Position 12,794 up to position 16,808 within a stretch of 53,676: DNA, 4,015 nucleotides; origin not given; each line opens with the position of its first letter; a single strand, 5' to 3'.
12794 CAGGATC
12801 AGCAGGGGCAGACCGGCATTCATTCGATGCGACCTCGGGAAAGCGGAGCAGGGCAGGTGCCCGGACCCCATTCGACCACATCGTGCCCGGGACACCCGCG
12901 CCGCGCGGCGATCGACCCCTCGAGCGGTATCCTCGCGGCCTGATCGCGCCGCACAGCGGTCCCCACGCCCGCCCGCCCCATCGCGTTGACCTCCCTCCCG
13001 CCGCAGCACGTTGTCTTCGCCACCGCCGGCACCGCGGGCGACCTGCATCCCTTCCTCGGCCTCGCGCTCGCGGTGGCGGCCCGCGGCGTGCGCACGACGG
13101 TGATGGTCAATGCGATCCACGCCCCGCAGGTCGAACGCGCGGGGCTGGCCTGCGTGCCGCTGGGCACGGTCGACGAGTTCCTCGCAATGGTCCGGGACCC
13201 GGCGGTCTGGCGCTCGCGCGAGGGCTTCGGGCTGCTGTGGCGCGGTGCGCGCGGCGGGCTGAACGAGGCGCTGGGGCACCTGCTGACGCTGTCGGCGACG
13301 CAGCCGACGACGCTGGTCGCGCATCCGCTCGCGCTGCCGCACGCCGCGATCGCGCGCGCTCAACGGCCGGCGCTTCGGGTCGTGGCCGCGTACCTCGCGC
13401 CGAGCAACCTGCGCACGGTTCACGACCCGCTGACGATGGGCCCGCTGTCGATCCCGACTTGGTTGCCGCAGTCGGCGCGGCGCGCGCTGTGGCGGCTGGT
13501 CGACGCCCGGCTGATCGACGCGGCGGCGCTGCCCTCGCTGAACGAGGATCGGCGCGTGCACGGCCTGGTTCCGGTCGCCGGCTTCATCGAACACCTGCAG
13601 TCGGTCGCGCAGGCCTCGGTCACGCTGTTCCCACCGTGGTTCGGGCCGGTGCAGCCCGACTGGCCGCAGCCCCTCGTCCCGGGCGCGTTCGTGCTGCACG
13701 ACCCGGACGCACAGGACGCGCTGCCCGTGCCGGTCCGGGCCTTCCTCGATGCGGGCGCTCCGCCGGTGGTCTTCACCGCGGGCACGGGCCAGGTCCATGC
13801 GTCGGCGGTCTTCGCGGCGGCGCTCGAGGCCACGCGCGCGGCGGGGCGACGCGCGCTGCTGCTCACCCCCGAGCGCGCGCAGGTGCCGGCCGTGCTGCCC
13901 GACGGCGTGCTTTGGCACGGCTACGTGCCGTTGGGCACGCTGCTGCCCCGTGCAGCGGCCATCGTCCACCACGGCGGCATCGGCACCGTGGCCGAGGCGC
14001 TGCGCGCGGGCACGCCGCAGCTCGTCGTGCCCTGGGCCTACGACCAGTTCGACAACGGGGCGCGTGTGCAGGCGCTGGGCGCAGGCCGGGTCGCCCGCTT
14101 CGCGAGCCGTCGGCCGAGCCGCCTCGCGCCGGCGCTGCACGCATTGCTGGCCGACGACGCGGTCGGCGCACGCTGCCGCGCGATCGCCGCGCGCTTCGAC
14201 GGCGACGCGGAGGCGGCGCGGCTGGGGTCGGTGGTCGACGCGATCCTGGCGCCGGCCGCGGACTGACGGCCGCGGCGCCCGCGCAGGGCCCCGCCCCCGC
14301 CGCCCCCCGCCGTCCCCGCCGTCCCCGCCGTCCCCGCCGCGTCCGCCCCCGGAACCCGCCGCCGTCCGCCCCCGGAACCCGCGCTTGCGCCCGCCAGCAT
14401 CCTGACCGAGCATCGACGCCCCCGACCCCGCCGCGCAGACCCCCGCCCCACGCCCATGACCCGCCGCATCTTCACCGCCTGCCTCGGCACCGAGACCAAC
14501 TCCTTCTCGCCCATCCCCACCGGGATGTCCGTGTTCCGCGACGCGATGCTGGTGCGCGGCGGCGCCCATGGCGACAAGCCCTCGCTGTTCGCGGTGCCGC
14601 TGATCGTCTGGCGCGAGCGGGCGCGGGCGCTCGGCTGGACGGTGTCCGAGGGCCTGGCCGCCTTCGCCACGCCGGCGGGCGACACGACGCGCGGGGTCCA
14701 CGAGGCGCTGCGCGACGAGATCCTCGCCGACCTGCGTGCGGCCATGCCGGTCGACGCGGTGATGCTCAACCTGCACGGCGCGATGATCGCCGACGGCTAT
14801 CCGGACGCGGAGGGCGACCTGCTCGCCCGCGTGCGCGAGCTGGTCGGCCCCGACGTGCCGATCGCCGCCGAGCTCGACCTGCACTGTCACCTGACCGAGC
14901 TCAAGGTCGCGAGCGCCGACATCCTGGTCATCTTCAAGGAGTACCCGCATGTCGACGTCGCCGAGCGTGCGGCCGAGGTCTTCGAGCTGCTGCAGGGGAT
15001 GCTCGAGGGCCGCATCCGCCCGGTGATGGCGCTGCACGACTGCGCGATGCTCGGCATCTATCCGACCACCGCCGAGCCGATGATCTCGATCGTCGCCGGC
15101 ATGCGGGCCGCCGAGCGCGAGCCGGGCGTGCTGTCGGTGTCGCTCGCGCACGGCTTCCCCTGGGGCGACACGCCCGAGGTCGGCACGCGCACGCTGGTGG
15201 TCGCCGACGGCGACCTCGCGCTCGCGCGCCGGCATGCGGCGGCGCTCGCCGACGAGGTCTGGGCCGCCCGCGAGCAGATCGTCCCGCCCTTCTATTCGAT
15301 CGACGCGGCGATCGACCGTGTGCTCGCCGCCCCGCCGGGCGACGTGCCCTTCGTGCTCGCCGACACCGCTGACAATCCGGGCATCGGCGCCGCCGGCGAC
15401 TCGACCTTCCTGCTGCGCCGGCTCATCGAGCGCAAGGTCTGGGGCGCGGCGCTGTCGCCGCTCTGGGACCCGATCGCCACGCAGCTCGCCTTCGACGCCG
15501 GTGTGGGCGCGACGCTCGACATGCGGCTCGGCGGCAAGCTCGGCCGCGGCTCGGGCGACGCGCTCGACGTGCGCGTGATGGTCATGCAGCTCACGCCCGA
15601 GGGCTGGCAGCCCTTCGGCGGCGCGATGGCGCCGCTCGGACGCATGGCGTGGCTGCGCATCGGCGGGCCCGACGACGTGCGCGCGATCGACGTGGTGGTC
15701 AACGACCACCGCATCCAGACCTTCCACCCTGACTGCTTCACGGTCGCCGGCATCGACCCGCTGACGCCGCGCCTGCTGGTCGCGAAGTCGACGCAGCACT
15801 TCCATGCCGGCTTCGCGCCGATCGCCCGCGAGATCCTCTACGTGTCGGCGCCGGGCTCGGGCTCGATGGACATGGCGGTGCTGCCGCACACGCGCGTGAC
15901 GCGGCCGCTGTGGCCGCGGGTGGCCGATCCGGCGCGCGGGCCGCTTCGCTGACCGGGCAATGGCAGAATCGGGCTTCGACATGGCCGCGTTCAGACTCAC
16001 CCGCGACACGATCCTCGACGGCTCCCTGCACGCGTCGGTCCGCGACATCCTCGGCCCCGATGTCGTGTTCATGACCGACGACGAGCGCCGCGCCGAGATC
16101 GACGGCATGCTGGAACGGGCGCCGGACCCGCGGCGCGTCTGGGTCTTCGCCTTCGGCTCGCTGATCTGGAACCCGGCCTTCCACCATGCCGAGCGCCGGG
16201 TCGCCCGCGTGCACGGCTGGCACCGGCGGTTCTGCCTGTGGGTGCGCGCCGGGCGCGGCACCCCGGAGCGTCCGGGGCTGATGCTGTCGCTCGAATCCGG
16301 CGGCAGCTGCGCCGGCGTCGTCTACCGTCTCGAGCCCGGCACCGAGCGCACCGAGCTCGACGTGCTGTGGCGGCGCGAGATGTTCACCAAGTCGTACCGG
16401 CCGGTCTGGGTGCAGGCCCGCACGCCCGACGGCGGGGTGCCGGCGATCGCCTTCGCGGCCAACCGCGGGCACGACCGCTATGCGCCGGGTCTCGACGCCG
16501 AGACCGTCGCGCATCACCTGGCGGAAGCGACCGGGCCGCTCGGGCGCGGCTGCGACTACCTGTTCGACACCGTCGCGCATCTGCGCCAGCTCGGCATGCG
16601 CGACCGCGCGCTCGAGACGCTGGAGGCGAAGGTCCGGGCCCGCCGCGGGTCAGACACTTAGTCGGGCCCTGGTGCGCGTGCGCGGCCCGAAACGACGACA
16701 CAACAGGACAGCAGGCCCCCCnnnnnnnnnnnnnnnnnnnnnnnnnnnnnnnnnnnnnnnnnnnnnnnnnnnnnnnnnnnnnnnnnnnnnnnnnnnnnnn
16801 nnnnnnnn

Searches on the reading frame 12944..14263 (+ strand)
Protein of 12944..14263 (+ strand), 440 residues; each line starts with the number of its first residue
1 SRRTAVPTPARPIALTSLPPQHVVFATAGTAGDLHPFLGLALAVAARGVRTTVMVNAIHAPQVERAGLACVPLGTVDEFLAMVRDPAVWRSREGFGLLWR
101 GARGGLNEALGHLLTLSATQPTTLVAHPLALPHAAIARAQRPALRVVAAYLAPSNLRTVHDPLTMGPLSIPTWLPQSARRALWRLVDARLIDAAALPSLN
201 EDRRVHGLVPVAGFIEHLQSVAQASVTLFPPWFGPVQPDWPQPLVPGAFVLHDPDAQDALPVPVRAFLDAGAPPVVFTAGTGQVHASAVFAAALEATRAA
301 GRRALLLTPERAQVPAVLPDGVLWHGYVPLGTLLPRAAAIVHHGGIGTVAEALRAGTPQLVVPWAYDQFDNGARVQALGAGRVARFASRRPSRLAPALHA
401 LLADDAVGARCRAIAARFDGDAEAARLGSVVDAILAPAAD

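Call 73: search_protein_families(library=pfam, proteins=[window:12944-14263:+], max_evalue=0.00001)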
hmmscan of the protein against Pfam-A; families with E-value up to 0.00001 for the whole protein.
window:12944-14263:+ (440 aa): 3 families
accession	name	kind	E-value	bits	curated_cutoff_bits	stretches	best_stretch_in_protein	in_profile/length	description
PF06722.18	EryCIII-like_C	-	2.7e-21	76.5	31.7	1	316-415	27-126/145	Erythromycin biosynthesis protein CIII-like, C-terminal domain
PF00201.24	UDPGT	-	2.2e-08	33.8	19.5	1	219-405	221-409/499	UDP-glucoronosyl and UDP-glucosyl transferase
PF04101.22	Glyco_tran_28_C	-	1.5e-07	32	22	1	334-405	69-144/166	Glycosyltransferase family 28 C-terminal domain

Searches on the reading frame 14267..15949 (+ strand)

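Call 73: search_protein_families(library=pfam, proteins=[window:14267-15949:+], max_evalue=0.00001)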
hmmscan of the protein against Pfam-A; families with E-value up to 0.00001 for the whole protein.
window:14267-15949:+ (561 aa): 2 families
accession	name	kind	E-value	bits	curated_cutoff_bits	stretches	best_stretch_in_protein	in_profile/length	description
PF07364.17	DUF1485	-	8.5e-87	291.5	22.8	1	67-352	1-289/290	Metallopeptidase family M81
PF07171.17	MlrC_C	-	4.9e-47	160.9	27.2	1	364-543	1-178/178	MlrC C-terminus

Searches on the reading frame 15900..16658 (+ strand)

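Call 73: search_protein_families(library=pfam, proteins=[window:15900-16658:+], max_evalue=0.00001)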
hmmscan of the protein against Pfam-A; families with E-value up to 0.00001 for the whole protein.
window:15900-16658:+ (253 aa): 1 family
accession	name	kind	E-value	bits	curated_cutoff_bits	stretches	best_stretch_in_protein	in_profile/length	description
PF04752.17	ChaC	-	5.4e-40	137.7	21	1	80-247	1-175/176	ChaC-like protein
